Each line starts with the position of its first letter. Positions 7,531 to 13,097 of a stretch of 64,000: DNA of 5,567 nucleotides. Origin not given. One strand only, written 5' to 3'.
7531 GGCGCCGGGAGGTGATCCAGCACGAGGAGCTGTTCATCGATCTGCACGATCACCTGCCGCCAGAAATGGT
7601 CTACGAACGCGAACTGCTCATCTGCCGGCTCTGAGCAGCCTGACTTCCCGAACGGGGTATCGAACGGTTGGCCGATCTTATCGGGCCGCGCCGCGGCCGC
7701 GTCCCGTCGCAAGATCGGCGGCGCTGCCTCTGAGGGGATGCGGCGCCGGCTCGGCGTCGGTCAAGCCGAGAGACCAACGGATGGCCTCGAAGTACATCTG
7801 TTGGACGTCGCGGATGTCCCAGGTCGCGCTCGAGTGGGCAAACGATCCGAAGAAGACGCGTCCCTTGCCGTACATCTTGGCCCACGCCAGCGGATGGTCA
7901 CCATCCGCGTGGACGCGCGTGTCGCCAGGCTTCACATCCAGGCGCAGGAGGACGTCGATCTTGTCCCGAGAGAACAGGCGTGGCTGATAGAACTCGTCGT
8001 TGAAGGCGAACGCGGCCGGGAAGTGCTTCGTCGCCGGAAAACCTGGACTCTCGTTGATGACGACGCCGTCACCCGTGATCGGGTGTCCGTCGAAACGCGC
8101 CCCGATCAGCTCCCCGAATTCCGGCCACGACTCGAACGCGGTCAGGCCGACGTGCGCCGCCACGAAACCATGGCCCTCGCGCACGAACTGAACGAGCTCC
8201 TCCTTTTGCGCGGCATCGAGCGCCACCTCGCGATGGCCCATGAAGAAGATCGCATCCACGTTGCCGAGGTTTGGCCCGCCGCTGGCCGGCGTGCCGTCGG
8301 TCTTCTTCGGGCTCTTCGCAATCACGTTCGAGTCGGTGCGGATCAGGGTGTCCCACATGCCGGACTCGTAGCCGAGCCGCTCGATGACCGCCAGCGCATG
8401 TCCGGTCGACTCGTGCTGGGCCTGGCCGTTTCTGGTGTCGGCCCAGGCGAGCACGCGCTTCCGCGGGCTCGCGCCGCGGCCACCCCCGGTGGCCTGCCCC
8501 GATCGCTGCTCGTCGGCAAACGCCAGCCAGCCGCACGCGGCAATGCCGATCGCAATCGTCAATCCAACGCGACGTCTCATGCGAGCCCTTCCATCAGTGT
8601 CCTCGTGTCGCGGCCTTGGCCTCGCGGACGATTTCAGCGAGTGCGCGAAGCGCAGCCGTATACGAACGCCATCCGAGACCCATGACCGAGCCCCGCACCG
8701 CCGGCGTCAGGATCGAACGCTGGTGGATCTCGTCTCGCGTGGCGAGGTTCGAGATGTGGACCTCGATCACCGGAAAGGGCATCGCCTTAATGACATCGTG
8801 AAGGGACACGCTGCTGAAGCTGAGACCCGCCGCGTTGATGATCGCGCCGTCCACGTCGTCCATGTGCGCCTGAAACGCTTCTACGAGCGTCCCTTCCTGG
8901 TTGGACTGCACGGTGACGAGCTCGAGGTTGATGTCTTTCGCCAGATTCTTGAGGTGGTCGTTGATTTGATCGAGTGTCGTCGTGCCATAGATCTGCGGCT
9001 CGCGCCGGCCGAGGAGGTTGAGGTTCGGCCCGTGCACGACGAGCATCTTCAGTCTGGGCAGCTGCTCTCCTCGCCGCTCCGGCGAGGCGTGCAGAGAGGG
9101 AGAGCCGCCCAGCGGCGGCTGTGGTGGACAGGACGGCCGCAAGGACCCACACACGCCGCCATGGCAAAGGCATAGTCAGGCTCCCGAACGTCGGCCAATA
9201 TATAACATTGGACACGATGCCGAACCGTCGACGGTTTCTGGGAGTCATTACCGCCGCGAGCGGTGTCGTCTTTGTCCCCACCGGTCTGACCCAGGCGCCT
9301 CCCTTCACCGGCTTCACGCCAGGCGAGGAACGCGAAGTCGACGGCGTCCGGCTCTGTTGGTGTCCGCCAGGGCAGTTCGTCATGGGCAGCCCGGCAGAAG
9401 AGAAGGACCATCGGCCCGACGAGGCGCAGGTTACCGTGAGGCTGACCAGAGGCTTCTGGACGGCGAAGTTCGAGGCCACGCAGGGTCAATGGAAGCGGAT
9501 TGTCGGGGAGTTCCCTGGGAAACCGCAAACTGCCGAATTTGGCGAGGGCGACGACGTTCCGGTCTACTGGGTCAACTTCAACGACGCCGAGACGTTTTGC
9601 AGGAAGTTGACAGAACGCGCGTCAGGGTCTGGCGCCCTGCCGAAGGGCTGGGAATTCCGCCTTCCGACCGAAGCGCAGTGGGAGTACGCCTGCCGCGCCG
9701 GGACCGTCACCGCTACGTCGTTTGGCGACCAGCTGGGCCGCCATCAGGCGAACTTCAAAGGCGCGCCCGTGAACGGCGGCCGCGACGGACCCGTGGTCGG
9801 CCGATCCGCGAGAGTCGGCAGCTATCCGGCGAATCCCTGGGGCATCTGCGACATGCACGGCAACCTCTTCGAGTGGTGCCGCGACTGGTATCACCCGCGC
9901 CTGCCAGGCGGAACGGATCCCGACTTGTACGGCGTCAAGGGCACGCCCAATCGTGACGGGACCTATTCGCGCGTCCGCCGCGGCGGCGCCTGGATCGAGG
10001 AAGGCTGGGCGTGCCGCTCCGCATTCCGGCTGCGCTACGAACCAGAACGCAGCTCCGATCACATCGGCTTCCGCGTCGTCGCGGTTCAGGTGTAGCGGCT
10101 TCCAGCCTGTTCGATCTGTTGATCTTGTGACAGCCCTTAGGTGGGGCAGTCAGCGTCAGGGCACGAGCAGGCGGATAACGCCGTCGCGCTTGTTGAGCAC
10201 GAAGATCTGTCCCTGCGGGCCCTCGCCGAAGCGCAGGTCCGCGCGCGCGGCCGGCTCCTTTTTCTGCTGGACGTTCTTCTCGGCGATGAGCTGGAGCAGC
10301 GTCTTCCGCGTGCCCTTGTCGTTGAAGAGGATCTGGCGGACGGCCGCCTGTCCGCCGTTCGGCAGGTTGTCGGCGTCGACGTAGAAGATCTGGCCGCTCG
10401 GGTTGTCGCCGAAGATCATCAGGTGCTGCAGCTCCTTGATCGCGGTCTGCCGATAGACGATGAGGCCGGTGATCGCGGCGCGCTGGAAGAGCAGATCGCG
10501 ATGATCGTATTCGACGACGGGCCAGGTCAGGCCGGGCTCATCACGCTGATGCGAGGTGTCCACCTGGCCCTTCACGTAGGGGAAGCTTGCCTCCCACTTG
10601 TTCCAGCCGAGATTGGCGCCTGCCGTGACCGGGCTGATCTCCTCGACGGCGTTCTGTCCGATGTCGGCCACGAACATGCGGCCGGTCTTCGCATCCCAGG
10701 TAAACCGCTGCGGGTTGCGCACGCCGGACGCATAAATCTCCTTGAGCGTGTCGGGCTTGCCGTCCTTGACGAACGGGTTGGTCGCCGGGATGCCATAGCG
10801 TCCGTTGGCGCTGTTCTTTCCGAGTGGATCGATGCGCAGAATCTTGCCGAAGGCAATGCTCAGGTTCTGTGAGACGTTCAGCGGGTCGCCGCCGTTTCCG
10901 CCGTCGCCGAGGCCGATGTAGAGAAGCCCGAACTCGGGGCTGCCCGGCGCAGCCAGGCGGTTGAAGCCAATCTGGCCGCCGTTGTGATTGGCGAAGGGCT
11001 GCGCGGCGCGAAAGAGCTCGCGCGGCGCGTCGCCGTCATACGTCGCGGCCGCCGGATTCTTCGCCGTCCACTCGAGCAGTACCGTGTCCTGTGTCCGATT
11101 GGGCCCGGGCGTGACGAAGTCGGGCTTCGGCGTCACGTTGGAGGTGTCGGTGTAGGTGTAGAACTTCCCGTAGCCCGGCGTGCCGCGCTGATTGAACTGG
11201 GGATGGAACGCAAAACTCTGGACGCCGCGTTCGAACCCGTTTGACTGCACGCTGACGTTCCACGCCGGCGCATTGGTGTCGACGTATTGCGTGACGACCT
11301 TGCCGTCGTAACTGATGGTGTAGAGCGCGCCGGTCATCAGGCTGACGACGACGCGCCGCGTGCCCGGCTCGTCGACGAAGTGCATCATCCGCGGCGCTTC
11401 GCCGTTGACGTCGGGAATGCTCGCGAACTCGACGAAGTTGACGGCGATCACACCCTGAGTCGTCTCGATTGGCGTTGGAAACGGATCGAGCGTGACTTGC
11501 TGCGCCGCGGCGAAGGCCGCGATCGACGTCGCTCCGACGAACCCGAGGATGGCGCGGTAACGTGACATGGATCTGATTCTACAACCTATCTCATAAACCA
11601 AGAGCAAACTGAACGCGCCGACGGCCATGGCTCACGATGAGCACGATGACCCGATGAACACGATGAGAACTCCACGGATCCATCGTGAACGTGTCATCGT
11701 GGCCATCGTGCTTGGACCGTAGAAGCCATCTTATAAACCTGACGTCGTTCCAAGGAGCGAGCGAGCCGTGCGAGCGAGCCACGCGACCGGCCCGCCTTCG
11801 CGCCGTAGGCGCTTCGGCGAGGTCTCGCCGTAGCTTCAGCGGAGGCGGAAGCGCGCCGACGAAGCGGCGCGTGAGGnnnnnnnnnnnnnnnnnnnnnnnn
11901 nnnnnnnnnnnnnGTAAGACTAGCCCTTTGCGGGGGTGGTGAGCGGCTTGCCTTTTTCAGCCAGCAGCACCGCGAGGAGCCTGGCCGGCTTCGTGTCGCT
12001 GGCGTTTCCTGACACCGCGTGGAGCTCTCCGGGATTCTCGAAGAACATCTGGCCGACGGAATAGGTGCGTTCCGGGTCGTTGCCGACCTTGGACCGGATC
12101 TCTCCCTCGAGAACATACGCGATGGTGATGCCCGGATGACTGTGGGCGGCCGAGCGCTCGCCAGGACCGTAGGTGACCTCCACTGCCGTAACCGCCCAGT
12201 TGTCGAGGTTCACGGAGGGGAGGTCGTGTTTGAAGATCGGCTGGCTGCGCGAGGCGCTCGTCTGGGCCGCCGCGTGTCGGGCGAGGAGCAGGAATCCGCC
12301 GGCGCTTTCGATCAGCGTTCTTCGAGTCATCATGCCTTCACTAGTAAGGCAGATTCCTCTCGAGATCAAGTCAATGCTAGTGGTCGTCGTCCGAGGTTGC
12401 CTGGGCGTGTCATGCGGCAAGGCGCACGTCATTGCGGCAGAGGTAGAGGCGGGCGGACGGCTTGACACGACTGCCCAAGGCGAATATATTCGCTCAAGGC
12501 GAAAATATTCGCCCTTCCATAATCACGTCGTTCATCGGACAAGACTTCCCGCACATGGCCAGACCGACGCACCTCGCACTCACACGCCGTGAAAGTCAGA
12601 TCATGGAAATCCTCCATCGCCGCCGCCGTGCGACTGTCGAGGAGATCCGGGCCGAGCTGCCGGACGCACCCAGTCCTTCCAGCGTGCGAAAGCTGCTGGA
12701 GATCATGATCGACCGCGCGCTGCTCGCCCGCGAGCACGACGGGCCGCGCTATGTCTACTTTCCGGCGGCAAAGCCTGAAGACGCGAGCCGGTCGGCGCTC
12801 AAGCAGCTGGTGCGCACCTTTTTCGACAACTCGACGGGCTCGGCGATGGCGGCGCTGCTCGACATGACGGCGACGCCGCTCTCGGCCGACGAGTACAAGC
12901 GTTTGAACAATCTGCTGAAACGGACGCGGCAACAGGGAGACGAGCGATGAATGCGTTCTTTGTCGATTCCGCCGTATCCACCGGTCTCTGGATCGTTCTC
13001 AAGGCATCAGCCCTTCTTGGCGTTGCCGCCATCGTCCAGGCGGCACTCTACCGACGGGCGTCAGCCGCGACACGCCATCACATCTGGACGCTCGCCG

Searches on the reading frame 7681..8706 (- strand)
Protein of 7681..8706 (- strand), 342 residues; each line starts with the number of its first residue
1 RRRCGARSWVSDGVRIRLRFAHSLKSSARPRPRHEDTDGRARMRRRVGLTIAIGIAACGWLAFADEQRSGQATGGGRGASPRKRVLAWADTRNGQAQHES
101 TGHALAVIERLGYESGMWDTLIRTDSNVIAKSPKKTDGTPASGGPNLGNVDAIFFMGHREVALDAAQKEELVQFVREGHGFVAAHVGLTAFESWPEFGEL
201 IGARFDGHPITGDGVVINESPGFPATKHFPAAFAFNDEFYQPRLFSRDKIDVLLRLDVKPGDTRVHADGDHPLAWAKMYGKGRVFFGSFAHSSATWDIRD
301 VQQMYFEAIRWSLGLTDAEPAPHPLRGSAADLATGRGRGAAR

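Call 22: search_protein_families(library=pfam, proteins=[window:7681-8706:-], max_evalue=0.0001)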
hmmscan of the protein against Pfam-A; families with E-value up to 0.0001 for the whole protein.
window:7681-8706:- (342 aa): 1 family
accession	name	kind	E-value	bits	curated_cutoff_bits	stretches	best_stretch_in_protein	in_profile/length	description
PF06283.17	ThuA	-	1.8e-33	117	33.4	1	84-311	1-208/209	Trehalose utilisation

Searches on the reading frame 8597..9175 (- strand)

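Call 22: search_protein_families(library=pfam, proteins=[window:8597-9175:-], max_evalue=0.0001)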
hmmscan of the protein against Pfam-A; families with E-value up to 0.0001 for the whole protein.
window:8597-9175:- (193 aa): 1 family
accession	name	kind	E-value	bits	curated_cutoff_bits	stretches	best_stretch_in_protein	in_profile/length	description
PF01220.24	DHquinase_II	-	3.1e-46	157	23.3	1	43-179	1-137/138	Dehydroquinase class II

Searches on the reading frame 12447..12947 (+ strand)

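Call 22: search_protein_families(library=pfam, proteins=[window:12447-12947:+], max_evalue=0.0001)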
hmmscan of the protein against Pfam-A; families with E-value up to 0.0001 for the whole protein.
window:12447-12947:+ (167 aa): 1 family
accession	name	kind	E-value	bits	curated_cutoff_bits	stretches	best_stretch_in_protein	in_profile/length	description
PF03965.22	Penicillinase_R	-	6.1e-23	81.8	22.6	1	45-158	1-114/115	Penicillinase repressor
